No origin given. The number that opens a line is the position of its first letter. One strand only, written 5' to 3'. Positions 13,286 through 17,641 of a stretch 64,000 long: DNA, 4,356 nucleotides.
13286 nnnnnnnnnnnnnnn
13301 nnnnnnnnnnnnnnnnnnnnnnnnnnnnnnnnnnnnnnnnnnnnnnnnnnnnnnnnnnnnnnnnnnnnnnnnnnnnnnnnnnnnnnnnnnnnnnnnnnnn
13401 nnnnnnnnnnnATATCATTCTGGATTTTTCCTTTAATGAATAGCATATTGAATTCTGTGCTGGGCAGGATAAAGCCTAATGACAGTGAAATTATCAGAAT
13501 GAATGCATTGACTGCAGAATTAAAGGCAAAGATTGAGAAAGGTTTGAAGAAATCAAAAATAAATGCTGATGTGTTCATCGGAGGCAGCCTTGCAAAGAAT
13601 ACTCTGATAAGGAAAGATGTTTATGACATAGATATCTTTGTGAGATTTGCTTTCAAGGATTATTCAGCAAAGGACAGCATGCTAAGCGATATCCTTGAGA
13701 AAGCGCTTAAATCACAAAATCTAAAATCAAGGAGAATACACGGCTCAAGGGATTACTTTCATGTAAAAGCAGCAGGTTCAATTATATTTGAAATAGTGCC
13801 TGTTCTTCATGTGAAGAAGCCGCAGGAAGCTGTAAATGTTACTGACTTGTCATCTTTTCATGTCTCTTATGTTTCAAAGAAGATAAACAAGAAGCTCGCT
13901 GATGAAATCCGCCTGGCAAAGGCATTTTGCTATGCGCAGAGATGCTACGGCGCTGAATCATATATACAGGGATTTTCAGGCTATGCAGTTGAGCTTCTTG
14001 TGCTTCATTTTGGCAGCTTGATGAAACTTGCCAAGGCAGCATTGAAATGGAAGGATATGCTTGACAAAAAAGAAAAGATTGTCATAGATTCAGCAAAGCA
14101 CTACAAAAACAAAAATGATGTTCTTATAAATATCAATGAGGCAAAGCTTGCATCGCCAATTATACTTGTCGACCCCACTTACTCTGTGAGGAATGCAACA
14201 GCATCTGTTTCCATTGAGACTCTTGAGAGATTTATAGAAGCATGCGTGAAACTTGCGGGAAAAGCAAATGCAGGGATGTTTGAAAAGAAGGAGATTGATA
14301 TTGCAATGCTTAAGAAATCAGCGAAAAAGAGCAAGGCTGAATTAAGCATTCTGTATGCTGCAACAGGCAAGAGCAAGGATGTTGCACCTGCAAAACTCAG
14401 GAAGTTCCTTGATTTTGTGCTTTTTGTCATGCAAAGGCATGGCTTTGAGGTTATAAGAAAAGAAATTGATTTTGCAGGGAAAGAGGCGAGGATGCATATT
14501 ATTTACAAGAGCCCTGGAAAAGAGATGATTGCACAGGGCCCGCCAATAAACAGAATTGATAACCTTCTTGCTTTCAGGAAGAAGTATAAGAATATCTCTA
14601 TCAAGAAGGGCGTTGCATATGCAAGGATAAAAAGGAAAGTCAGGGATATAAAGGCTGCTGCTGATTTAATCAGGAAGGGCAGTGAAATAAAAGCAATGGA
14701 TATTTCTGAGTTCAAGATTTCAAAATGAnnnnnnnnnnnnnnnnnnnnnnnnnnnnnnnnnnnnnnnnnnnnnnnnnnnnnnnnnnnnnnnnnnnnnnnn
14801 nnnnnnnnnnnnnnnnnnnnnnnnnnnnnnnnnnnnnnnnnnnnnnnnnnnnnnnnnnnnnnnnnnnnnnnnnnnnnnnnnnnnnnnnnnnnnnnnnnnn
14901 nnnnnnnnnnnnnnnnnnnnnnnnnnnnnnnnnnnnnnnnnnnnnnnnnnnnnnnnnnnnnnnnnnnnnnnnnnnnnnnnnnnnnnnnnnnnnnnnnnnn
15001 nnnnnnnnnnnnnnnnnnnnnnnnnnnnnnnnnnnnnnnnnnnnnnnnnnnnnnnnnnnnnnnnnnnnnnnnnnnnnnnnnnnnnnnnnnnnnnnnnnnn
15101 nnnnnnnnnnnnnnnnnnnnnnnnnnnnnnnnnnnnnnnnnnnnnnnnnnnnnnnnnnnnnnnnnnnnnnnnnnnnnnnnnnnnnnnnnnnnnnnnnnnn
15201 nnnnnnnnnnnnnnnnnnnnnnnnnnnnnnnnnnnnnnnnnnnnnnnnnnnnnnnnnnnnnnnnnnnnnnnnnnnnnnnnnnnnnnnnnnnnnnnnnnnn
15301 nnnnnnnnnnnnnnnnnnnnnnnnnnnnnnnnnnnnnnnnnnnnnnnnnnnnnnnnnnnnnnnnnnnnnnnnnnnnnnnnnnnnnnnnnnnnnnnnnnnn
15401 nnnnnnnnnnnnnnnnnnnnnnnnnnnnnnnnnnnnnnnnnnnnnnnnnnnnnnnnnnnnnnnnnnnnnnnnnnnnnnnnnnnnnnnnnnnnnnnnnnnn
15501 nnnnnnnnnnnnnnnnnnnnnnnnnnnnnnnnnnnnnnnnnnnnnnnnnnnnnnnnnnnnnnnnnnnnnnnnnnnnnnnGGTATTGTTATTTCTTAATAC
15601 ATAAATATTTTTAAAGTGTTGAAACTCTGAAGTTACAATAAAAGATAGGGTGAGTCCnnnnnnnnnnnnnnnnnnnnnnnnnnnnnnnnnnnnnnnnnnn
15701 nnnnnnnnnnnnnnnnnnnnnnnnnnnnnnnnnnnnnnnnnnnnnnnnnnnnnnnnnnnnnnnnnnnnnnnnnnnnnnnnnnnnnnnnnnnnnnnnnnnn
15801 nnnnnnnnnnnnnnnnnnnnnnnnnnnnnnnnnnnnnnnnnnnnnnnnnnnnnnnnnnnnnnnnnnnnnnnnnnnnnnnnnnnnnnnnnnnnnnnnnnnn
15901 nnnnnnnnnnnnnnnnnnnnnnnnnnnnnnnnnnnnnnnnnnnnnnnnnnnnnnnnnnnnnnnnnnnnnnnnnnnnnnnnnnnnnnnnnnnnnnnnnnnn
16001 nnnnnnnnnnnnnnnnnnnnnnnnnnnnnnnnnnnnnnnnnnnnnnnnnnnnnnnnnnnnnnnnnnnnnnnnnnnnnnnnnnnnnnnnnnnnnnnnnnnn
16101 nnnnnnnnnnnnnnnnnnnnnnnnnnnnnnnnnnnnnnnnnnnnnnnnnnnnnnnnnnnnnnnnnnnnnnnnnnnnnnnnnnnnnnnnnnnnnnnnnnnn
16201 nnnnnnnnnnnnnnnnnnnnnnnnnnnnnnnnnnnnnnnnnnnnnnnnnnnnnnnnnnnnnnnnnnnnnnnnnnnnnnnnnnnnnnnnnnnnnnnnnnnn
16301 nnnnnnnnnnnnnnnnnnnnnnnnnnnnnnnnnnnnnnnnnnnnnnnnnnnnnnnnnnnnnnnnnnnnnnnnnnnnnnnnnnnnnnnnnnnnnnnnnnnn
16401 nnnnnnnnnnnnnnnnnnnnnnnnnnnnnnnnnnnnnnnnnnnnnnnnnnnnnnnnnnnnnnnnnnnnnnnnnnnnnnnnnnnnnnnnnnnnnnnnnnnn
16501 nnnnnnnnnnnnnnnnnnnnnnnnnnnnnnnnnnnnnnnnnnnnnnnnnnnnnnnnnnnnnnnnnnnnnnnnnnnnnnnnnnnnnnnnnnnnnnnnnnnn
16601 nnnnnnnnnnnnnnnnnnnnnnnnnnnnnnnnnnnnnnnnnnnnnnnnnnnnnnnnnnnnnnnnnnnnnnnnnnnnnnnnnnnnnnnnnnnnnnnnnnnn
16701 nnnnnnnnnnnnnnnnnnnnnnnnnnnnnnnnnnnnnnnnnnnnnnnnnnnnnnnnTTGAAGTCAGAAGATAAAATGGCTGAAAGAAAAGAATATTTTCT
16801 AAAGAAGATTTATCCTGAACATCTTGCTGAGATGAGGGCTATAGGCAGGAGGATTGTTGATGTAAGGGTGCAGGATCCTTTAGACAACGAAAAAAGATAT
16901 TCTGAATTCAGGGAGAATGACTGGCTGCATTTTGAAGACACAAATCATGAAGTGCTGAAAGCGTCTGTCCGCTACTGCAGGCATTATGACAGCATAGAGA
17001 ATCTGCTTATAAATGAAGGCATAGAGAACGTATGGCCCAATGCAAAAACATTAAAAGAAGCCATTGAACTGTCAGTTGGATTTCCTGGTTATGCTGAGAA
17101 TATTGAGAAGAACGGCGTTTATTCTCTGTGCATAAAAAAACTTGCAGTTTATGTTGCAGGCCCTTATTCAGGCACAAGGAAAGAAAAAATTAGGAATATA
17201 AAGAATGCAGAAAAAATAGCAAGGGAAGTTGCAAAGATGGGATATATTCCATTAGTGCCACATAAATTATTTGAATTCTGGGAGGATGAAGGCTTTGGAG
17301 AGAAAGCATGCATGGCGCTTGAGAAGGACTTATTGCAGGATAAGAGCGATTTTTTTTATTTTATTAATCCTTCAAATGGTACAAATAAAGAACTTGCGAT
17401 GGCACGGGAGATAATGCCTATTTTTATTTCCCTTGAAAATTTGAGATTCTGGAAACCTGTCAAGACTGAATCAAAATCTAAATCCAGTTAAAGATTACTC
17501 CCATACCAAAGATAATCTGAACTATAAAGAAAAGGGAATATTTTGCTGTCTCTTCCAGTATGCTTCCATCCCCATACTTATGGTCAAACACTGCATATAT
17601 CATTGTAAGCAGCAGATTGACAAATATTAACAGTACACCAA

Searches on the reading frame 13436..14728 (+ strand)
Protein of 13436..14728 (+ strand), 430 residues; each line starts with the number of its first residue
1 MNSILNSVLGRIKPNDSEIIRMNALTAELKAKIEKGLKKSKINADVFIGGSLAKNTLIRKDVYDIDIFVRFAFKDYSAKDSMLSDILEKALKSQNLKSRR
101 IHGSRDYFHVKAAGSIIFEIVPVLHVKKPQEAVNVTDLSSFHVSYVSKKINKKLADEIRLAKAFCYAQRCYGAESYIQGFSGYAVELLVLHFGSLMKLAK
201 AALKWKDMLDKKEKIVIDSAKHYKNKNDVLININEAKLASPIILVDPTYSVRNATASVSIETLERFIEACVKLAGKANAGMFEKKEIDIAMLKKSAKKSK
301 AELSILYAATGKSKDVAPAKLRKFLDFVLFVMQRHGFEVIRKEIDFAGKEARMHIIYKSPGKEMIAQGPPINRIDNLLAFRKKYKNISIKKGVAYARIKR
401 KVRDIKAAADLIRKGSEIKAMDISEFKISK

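Call 87: search_protein_families(library=pfam, proteins=[window:13436-14728:+], max_evalue=0.0001)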
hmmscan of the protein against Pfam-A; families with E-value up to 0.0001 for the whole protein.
window:13436-14728:+ (430 aa): 1 family
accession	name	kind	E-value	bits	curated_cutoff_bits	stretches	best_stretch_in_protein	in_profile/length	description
PF09249.16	tRNA_NucTransf2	-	2.3e-25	89.5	27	1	156-282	1-112/113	tRNA nucleotidyltransferase, second domain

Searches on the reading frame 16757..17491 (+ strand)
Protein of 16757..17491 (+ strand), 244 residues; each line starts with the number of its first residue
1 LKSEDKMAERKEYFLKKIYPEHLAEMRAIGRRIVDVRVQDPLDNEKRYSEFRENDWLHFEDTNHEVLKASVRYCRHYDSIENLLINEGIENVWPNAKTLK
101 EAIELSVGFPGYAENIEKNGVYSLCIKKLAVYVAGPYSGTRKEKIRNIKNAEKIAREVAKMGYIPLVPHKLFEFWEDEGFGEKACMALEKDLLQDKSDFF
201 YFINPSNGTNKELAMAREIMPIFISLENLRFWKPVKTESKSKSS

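Call 87: search_protein_families(library=pfam, proteins=[window:16757-17491:+], max_evalue=0.0001)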
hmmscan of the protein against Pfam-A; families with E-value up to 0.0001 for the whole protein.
window:16757-17491:+ (244 aa): 1 family
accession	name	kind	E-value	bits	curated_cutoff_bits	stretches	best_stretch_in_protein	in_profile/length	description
PF24963.1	DUF7768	-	7.5e-09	36.2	26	1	131-218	3-90/98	Domain of unknown function (DUF7768)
